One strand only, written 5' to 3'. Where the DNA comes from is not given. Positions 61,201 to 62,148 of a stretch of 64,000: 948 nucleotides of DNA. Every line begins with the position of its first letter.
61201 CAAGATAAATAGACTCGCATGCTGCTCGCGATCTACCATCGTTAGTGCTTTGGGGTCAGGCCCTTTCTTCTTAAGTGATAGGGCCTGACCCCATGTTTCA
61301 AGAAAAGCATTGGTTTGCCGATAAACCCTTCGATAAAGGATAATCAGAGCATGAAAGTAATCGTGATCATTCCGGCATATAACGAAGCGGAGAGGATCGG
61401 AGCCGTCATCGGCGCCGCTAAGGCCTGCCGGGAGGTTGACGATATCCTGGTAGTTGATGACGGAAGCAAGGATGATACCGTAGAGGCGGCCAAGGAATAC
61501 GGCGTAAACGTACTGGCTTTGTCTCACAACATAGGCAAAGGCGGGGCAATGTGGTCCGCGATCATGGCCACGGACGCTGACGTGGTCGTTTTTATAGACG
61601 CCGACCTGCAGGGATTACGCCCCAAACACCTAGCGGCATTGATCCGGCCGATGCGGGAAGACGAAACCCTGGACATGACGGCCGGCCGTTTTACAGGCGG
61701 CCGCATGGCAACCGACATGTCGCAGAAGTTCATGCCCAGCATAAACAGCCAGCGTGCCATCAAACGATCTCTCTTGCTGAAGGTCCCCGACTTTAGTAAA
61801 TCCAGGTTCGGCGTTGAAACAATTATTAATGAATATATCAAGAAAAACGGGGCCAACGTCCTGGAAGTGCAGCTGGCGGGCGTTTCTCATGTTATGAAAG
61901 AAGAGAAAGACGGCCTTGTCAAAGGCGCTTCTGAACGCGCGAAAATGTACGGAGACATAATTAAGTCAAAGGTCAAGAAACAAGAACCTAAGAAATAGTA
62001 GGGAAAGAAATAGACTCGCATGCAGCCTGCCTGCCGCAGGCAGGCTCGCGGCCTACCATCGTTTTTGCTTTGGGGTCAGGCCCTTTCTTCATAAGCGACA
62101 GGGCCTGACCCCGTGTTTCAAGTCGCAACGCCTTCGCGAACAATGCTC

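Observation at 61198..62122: GT2 gene bracketed by ~95-nt direct repeats; second copy interrupted by an inserted palindrome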

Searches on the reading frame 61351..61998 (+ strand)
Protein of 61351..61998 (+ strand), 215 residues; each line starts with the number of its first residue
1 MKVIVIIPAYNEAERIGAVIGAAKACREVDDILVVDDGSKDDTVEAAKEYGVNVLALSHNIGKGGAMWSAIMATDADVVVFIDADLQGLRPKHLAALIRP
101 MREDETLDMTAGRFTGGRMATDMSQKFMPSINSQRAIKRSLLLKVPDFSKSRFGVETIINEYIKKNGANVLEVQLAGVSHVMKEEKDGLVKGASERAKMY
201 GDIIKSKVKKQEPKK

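Call 22: find_homologous_proteins(query=window:61351-61995:+)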
Query window:61351-61995:+ (215 aa): 882 proteins with E <= 0.001 among 1695 candidates; the best 120 are listed.
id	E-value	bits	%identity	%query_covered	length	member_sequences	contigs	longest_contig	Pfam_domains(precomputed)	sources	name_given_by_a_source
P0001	9.4e-133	458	100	100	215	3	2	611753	PF13641.13,PF00535.33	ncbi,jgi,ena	ncbi:MAG: glycosyltransferase family 2 protein [Actinomycetota bacterium]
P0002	1.6e-119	415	91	100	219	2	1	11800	PF13641.13,PF00535.33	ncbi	-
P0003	1.7e-114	398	86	100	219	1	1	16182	PF13641.13,PF00535.33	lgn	-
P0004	4.7e-113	394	86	98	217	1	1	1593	PF13641.13,PF00535.33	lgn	-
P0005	6.2e-113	393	85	100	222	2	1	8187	PF13641.13,PF00535.33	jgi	jgi:polyisoprenyl-phosphate glycosyltransferase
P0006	1.1e-110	386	85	99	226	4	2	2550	PF13641.13,PF00535.33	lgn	-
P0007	1.6e-108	379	82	95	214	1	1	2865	PF13641.13,PF00535.33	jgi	jgi:glycosyltransferase involved in cell wall biosynthesis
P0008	7.2e-104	364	81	98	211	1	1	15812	PF13641.13,PF00535.33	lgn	-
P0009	1.2e-102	360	80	95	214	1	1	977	PF13641.13,PF00535.33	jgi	jgi:cellulose synthase/poly-beta-1,6-N-acetylglucosamine synthase-like glycosyltransferase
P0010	7.9e-92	324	70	100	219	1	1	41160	PF13641.13,PF00535.33,PF12804.14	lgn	-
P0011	1.9e-90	320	69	100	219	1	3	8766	PF13641.13,PF00535.33,PF12804.14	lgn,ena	-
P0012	1.8e-89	317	69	100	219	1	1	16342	PF13641.13,PF00535.33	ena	-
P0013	1.1e-88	314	69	100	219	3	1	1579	PF13641.13,PF00535.33,PF12804.14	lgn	-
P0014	3.0e-87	309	69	97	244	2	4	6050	PF13641.13,PF00535.33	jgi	jgi:glycosyltransferase involved in cell wall biosynthesis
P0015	8.3e-87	308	85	77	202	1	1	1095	PF13641.13,PF00535.33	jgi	jgi:glycosyltransferase involved in cell wall biosynthesis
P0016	4.7e-85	302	67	99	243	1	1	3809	PF13641.13,PF00535.33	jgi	jgi:glycosyltransferase involved in cell wall biosynthesis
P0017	3.6e-82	293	66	98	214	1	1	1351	PF13641.13,PF00535.33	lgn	-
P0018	2.3e-81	290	64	100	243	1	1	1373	PF13641.13,PF00535.33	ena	-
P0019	6.3e-80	286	65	98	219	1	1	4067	PF13641.13,PF00535.33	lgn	-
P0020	7.8e-79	282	64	100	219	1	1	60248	PF13641.13,PF00535.33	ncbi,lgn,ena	-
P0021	2.5e-78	280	65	94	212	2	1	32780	PF13641.13,PF00535.33,PF12804.14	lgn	-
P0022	3.1e-77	277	64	98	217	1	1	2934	PF13641.13,PF00535.33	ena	-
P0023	3.1e-76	273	62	100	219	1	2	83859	PF13641.13,PF00535.33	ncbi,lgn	-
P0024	7.7e-62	227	54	95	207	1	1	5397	PF13641.13,PF00535.33,PF12804.14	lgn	-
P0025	1.1e-61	226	53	97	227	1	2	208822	PF13641.13,PF00535.33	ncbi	-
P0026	2.3e-60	222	51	96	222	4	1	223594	PF13641.13,PF00535.33,PF12804.14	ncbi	-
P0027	1.8e-59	219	53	96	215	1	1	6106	PF13641.13,PF00535.33,PF12804.14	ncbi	-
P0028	5.5e-59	217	52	100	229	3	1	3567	PF13641.13,PF00535.33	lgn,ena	-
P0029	6.0e-59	217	49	95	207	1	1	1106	PF13641.13,PF00535.33,PF12804.14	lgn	-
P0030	9.3e-59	216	53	95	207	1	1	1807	PF13641.13,PF00535.33,PF12804.14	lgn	-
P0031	1.7e-58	216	48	98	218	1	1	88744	PF13641.13,PF00535.33,PF12804.14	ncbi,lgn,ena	-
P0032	1.7e-58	216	49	99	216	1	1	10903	PF13641.13,PF00535.33,PF12804.14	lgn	-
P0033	4.5e-58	214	50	99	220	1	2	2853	PF13641.13,PF00535.33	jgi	jgi:cellulose synthase/poly-beta-1,6-N-acetylglucosamine synthase-like glycosyltransferase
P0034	3.4e-57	211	51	96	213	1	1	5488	PF13641.13,PF00535.33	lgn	-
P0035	5.8e-57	211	53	94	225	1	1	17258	PF10111.15,PF13641.13,PF00535.33,PF12804.14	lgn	-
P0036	1.3e-56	209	50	96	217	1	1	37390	PF13641.13,PF00535.33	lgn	-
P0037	1.9e-56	209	51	97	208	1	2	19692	PF10111.15,PF13641.13,PF00535.33,PF12804.14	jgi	jgi:glycosyltransferase involved in cell wall biosynthesis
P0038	3.7e-56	208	48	95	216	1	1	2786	PF13641.13,PF00535.33,PF12804.14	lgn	-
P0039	6.9e-56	207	49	98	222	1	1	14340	PF13641.13,PF00535.33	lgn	-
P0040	8.9e-55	203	50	95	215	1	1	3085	PF13641.13,PF00535.33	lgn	-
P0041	6.2e-54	201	52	94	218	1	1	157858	PF13641.13,PF00535.33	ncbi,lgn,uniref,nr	ncbi:glycosyltransferase family 2 protein [Candidatus Oleimmundimicrobium sp.]|uniref:glycosyltransf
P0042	7.2e-54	201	51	97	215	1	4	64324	PF13641.13,PF00535.33,PF12804.14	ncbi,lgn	-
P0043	8.1e-54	200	46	100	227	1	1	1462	PF13641.13,PF00535.33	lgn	-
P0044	8.6e-54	200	50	95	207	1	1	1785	PF13641.13,PF00535.33,PF12804.14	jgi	jgi:glycosyltransferase involved in cell wall biosynthesis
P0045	1.1e-53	200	51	94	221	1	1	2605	PF13641.13,PF00535.33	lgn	-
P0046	1.2e-53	200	50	96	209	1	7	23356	PF00535.33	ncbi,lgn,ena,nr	ncbi:MAG: glycosyltransferase family 2 protein [Firmicutes bacterium]|nr:glycosyltransferase family 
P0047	1.3e-53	200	49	96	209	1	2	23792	PF13641.13,PF00535.33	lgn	-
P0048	1.6e-53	199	48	100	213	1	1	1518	PF13641.13,PF00535.33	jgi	jgi:polyisoprenyl-phosphate glycosyltransferase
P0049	1.8e-53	199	51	95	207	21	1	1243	PF13641.13,PF00535.33,PF12804.14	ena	-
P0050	2.1e-53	199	48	100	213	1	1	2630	PF13641.13,PF00535.33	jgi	jgi:polyisoprenyl-phosphate glycosyltransferase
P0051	3.1e-53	198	50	95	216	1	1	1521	PF13641.13,PF00535.33,PF12804.14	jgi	jgi:glycosyltransferase involved in cell wall biosynthesis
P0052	3.9e-53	198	48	94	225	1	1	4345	PF10111.15,PF13641.13,PF00535.33,PF12804.14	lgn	-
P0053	4.0e-53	198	47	96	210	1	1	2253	PF13641.13,PF00535.33,PF12804.14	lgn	-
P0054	5.2e-53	198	48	95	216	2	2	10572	PF10111.15,PF13641.13,PF00535.33,PF12804.14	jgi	jgi:glycosyltransferase involved in cell wall biosynthesis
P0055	5.6e-53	198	50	96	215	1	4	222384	PF13641.13,PF00535.33,PF12804.14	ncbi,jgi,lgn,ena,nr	ncbi:MAG: hypothetical protein PWQ41_1240 [Bacillota bacterium]|nr:hypothetical protein [Bacillota b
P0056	6.1e-53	197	48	96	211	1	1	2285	PF13641.13,PF00535.33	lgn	-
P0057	7.0e-53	197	48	99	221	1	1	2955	PF13641.13,PF00535.33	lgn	-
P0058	7.7e-53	197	47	96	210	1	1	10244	PF13641.13,PF00535.33,PF12804.14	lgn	-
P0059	1.0e-52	197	48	97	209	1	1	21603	PF00535.33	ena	-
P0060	1.1e-52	197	46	97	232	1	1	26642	PF13641.13,PF00535.33,PF12804.14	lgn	-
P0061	1.3e-52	196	50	96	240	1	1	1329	PF13641.13,PF00535.33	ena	-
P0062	1.4e-52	196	50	94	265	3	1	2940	PF13641.13,PF00535.33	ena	-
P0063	1.7e-52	196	47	96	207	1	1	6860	PF13641.13,PF00535.33,PF12804.14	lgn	-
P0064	1.9e-52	196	48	98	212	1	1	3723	PF10111.15,PF13641.13,PF00535.33,PF12804.14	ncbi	-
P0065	2.0e-52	196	49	95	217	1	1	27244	PF13641.13,PF00535.33,PF12804.14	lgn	-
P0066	2.4e-52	196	49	97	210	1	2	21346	PF10111.15,PF13641.13,PF00535.33,PF12804.14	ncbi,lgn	-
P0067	3.0e-52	195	50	100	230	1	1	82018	PF13641.13,PF00535.33,PF12804.14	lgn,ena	-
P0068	3.3e-52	195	49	97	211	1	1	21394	PF10111.15,PF13641.13,PF00535.33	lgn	-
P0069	3.4e-52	195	49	97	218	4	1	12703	PF10111.15,PF13641.13,PF00535.33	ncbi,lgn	ncbi:MAG: glycosyltransferase family 2 protein [Actinomycetota bacterium]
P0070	3.7e-52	195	51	94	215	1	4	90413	PF13641.13,PF00535.33,PF12804.14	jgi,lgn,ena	jgi:glycosyltransferase involved in cell wall biosynthesis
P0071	4.2e-52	195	50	94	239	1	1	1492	PF13641.13,PF00535.33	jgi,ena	-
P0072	5.9e-52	194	46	94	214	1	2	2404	PF13641.13,PF00535.33,PF12804.14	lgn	-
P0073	6.1e-52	194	47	98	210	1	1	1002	PF10111.15,PF13641.13,PF00535.33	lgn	-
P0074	6.2e-52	194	50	95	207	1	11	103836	PF13641.13,PF00535.33,PF12804.14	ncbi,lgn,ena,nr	ncbi:MAG: glycosyltransferase family 2 protein [Firmicutes bacterium]|nr:glycosyltransferase family 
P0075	6.9e-52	194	48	96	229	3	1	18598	PF13641.13,PF00535.33,PF12804.14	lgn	-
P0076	7.2e-52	194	49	96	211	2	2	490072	PF13641.13,PF00535.33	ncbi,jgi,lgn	ncbi:MAG: glycosyltransferase family 2 protein [bacterium]|jgi:glycosyltransferase involved in cell 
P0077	7.6e-52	194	50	95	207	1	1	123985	PF13641.13,PF00535.33,PF12804.14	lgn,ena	-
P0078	8.0e-52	194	49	97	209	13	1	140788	PF13641.13,PF00535.33,PF12804.14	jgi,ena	-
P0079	9.7e-52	194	46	98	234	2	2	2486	PF10111.15,PF13641.13,PF00535.33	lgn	-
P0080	1.0e-51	193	46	96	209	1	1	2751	PF13641.13,PF00535.33,PF12804.14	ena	-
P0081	1.1e-51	193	49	95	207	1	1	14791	PF13641.13,PF00535.33,PF12804.14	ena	-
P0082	1.2e-51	193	50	94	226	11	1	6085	PF10111.15,PF13641.13,PF00535.33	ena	-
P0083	1.2e-51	193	47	96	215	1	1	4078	PF13641.13,PF00535.33,PF12804.14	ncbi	-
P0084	1.2e-51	193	50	94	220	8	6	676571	PF13641.13,PF00535.33,PF12804.14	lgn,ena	-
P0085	1.3e-51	193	48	95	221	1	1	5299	PF10111.15,PF13641.13,PF00535.33,PF12804.14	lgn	-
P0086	1.4e-51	193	49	96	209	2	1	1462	PF10111.15,PF13641.13,PF00535.33,PF12804.14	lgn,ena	-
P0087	1.4e-51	193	50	94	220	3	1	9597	PF13641.13,PF00535.33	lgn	-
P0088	1.5e-51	193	49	95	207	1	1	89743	PF13641.13,PF00535.33,PF12804.14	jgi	jgi:glycosyltransferase involved in cell wall biosynthesis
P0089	1.7e-51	193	48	96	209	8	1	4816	PF13641.13,PF00535.33,PF12804.14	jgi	-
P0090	1.9e-51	193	49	96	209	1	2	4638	PF13641.13,PF00535.33,PF12804.14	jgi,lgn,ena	-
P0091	2.2e-51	192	46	98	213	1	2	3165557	PF13641.13,PF00535.33,PF12804.14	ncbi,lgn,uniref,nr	ncbi:glycosyltransferase family 2 protein [Natranaerobius thermophilus JW/NM-WN-LF]|uniref:Glucosyl-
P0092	2.2e-51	192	51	94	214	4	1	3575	PF13641.13,PF00535.33,PF12804.14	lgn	-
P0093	2.2e-51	192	48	96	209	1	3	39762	PF13641.13,PF00535.33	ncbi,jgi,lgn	-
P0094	2.5e-51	192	46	98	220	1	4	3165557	PF13641.13,PF00535.33,PF12804.14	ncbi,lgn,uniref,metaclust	ncbi:glycosyltransferase family 2 protein [Natranaerobius thermophilus]|uniref:glycosyltransferase f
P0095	2.5e-51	192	50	97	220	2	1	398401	PF13641.13,PF00535.33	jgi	-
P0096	2.6e-51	192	50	94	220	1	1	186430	PF13641.13,PF00535.33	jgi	-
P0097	3.0e-51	192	49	95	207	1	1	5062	PF13641.13,PF00535.33,PF12804.14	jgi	-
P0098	3.8e-51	192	49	95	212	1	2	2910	PF13641.13,PF00535.33,PF12804.14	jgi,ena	jgi:glycosyltransferase involved in cell wall biosynthesis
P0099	3.9e-51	192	49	95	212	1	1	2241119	PF13641.13,PF00535.33,PF12804.14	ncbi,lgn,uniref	ncbi:glycosyltransferase family 2 protein [Atrimonas thermophila]|uniref:glycosyltransferase family 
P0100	3.9e-51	192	49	95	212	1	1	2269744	PF13641.13,PF00535.33,PF12804.14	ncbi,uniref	ncbi:glycosyltransferase family 2 protein [Thermatribacter velox]|uniref:Glycosyltransferase family 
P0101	4.0e-51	192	48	94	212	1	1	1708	PF10111.15,PF13641.13,PF00535.33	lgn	-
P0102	4.1e-51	192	48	99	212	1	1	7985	PF13641.13,PF00535.33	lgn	-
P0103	4.8e-51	191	48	94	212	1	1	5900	PF13641.13,PF00535.33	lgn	-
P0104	5.6e-51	191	46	95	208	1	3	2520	PF13641.13,PF00535.33,PF12804.14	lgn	-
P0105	6.2e-51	191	47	94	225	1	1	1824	PF13641.13,PF00535.33,PF12804.14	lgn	-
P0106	6.5e-51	191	48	97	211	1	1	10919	PF10111.15,PF13641.13,PF00535.33,PF12804.14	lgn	-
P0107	8.2e-51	191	49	96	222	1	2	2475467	PF13641.13,PF00535.33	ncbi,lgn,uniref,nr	ncbi:glycosyltransferase family 2 protein [Caldicellulosiruptor morganii]|uniref:Glucosyl-3-phosphog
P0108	8.6e-51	190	46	94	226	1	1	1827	PF10111.15,PF13641.13,PF00535.33,PF12804.14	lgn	-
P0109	9.3e-51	190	48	96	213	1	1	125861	PF10111.15,PF13641.13,PF00535.33,PF12804.14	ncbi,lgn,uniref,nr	ncbi:glycosyltransferase family 2 protein [Selenihalanaerobacter shriftii]|uniref:Glucosyl-3-phospho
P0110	1.0e-50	190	48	95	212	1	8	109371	PF13641.13,PF00535.33,PF12804.14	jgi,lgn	jgi:glycosyltransferase involved in cell wall biosynthesis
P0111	1.0e-50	190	47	94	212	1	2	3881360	PF13641.13,PF00535.33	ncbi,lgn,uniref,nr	ncbi:glycosyltransferase [Proteiniborus sp. MB09-C3]|uniref:glycosyltransferase n=1 Tax=Proteiniboru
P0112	1.1e-50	190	47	95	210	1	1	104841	PF13641.13,PF00535.33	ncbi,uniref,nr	ncbi:glycosyltransferase family 2 protein [Natranaerobius trueperi]|uniref:Glucosyl-3-phosphoglycera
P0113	1.1e-50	190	48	96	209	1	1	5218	PF13641.13,PF00535.33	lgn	-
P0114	1.2e-50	190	46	96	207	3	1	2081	PF13641.13,PF00535.33,PF12804.14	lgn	-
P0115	1.2e-50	190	50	94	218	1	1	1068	PF13641.13,PF00535.33,PF12804.14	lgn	-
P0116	1.3e-50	190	50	93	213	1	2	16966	PF13641.13,PF00535.33,PF12804.14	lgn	-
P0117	1.4e-50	190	50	92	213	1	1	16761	PF13641.13,PF00535.33,PF12804.14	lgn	-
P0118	1.5e-50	190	48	95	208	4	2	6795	PF13641.13,PF00535.33,PF12804.14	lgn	-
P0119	1.5e-50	190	47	94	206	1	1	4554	PF13641.13,PF00535.33,PF12804.14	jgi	-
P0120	1.9e-50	189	45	98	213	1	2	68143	PF13641.13,PF00535.33,PF12804.14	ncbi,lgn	-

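Call 35: find_encoding_contigs(protein=P0002, flank=10000, max_places=4)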
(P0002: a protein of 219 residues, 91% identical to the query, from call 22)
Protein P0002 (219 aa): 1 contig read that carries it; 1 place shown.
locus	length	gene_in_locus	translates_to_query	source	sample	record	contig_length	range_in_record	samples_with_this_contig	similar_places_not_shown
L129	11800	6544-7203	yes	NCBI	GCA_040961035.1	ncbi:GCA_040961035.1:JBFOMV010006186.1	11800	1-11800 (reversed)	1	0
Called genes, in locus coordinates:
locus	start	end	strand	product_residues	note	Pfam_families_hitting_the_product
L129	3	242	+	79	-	?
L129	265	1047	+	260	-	PF01255:Prenyltransf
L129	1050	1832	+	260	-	PF01148:CTP_transf_1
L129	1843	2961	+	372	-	PF02670:DXP_reductoisom, PF08436:DXP_redisom_C, PF13288:DXPR_C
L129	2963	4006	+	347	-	PF02163:Peptidase_M50, PF00595:PDZ, PF13180:PDZ_2, PF14685:PDZ_Tricorn (weak), PF17820:PDZ_6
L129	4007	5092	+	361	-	PF04551:GcpE, PF26540:GcpE_C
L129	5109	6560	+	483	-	PF00587:tRNA-synt_2b, PF03129:HGTP_anticodon, PF09180:ProRS-C_1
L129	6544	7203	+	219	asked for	PF13641:Glyco_tranf_2_3, PF00535:Glycos_transf_2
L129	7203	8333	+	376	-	-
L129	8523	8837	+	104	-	PF03091:CutA1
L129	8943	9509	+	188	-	PF01613:Flavin_Reduct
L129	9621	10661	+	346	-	PF00989:PAS (weak), PF13188:PAS_8, PF13426:PAS_9, PF13487:HD_5, PF01966:HD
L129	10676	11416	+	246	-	PF01904:DUF72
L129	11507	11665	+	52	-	-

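Call 36: find_encoding_contigs(protein=P0003, flank=10000, max_places=4)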
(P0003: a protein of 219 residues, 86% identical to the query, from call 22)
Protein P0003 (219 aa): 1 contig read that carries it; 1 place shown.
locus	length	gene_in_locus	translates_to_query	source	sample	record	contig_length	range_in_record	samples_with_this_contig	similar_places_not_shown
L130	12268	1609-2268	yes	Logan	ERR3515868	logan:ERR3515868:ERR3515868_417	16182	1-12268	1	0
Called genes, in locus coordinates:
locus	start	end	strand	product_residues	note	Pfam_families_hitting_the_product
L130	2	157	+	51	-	?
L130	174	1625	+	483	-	PF00587:tRNA-synt_2b, PF03129:HGTP_anticodon, PF09180:ProRS-C_1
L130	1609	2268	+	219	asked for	PF13641:Glyco_tranf_2_3, PF00535:Glycos_transf_2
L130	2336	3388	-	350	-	-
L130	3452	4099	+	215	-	PF01613:Flavin_Reduct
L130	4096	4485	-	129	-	PF01641:SelR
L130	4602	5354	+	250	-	PF01904:DUF72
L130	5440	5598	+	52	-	-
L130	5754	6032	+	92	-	PF01641:SelR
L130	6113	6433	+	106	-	PF04026:SpoVG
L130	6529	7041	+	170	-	PF14417:MEDS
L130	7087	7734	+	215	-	PF00072:Response_reg, PF00196:GerE, PF08281:Sigma70_r4_2 (weak)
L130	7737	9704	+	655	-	PF14417:MEDS, PF00989:PAS (faint), PF08448:PAS_4, PF07730:HisKA_3, PF02518:HATPase_c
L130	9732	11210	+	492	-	PF02335:Cytochrom_C552, PF14522:Cytochrome_C7 (faint)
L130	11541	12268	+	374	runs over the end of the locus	PF08529:NusA_N, PF00575:S1 (weak), PF13184:KH_NusA_1st, PF26594:KH_NusA_2nd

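Call 37: find_encoding_contigs(protein=P0010, flank=10000, max_places=4)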
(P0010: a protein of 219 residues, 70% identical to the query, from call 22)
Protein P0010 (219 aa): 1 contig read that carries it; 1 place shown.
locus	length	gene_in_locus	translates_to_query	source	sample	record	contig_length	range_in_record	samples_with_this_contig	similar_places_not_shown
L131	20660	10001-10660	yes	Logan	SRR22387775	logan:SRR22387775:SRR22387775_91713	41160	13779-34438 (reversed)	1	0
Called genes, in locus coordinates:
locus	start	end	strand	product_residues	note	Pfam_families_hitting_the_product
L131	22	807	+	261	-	PF04542:Sigma70_r2, PF04539:Sigma70_r3 (weak), PF08281:Sigma70_r4_2, PF04545:Sigma70_r4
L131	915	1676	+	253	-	PF00318:Ribosomal_S2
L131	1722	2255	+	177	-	PF00889:EF_TS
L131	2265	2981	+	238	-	PF00696:AA_kinase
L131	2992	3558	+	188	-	PF01765:RRF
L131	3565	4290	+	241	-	PF01255:Prenyltransf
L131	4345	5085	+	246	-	PF01148:CTP_transf_1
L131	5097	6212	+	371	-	PF02670:DXP_reductoisom, PF08436:DXP_redisom_C, PF13288:DXPR_C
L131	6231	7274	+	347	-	PF02163:Peptidase_M50, PF13180:PDZ_2, PF00595:PDZ, PF17820:PDZ_6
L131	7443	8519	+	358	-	PF04551:GcpE, PF26540:GcpE_C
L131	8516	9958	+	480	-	PF00587:tRNA-synt_2b, PF03129:HGTP_anticodon, PF09180:ProRS-C_1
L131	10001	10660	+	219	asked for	PF00535:Glycos_transf_2, PF13641:Glyco_tranf_2_3, PF12804:NTP_transf_3 (weak)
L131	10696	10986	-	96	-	PF11950:DUF3467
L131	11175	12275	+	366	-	PF08529:NusA_N, PF00575:S1 (weak), PF13184:KH_NusA_1st, PF26594:KH_NusA_2nd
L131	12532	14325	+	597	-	PF04760:IF2_N, PF00009:GTP_EFTU, PF00071:Ras, PF01926:MMR_HSR1, PF03144:GTP_EFTU_D2 (faint), PF22042:EF-G_D2, PF11987:IF-2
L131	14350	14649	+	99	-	PF04456:DUF503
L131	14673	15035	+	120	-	PF02033:RBFA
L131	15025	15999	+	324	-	PF01368:DHH, PF02272:DHHA1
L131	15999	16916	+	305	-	PF01509:TruB_N, PF16198:TruB_C_2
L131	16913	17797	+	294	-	PF06574:FAD_syn, PF01687:Flavokinase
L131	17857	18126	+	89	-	PF00312:Ribosomal_S15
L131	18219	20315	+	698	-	PF01138:RNase_PH, PF03725:RNase_PH_C, PF03726:PNPase, PF01138:RNase_PH, PF00013:KH_1, PF00575:S1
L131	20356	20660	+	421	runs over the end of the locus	PF00675:Peptidase_M16, PF05193:Peptidase_M16_C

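Call 53: find_encoding_contigs(protein=P0005, flank=10000, max_places=4)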
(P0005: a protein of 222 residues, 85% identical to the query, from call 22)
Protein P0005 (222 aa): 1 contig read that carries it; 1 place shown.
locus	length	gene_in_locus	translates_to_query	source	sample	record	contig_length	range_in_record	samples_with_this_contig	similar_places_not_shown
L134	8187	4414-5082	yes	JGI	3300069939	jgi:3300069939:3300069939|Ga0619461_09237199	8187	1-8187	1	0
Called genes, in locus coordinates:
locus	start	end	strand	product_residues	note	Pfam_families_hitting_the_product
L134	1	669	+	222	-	?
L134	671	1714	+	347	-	PF02163:Peptidase_M50, PF00595:PDZ, PF13180:PDZ_2, PF17820:PDZ_6, PF21558:Pept_S41_N_bact (faint)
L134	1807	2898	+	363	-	PF04551:GcpE, PF26540:GcpE_C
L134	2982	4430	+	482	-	PF00587:tRNA-synt_2b, PF03129:HGTP_anticodon, PF09180:ProRS-C_1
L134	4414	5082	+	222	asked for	PF13641:Glyco_tranf_2_3, PF00535:Glycos_transf_2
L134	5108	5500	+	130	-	PF13620:CarboxypepD_reg, PF13715:CarbopepD_reg_2 (weak)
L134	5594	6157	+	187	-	PF01613:Flavin_Reduct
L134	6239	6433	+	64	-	-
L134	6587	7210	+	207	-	PF02660:G3P_acyltransf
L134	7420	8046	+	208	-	PF06736:TMEM175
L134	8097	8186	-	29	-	?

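Call 54: find_encoding_contigs(protein=P0008, flank=10000, max_places=4)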
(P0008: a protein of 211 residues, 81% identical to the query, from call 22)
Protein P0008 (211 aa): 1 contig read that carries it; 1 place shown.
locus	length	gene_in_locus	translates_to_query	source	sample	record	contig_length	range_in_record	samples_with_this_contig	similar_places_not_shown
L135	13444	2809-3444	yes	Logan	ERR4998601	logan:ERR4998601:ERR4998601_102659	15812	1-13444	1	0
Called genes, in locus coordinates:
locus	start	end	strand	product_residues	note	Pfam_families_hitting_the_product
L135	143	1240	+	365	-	PF04551:GcpE, PF26540:GcpE_C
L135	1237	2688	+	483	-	PF00587:tRNA-synt_2b, PF03129:HGTP_anticodon, PF09180:ProRS-C_1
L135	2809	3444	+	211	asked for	PF00535:Glycos_transf_2, PF13641:Glyco_tranf_2_3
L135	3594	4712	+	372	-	PF08529:NusA_N, PF00575:S1 (weak), PF13184:KH_NusA_1st, PF26594:KH_NusA_2nd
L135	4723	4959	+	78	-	PF04296:YlxR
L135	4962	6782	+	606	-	PF04760:IF2_N, PF00009:GTP_EFTU, PF00025:Arf (weak), PF00071:Ras, PF01926:MMR_HSR1, PF22042:EF-G_D2, PF11987:IF-2, PF03144:GTP_EFTU_D2 (weak)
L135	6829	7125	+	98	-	PF04456:DUF503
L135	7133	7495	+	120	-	PF02033:RBFA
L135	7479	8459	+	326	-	PF01368:DHH, PF02272:DHHA1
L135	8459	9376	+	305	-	PF01509:TruB_N, PF16198:TruB_C_2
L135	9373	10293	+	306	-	PF06574:FAD_syn, PF01687:Flavokinase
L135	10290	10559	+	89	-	PF00312:Ribosomal_S15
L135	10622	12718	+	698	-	PF01138:RNase_PH, PF03725:RNase_PH_C, PF03726:PNPase, PF01138:RNase_PH, PF00013:KH_1, PF00575:S1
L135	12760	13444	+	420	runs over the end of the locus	PF00675:Peptidase_M16, PF05193:Peptidase_M16_C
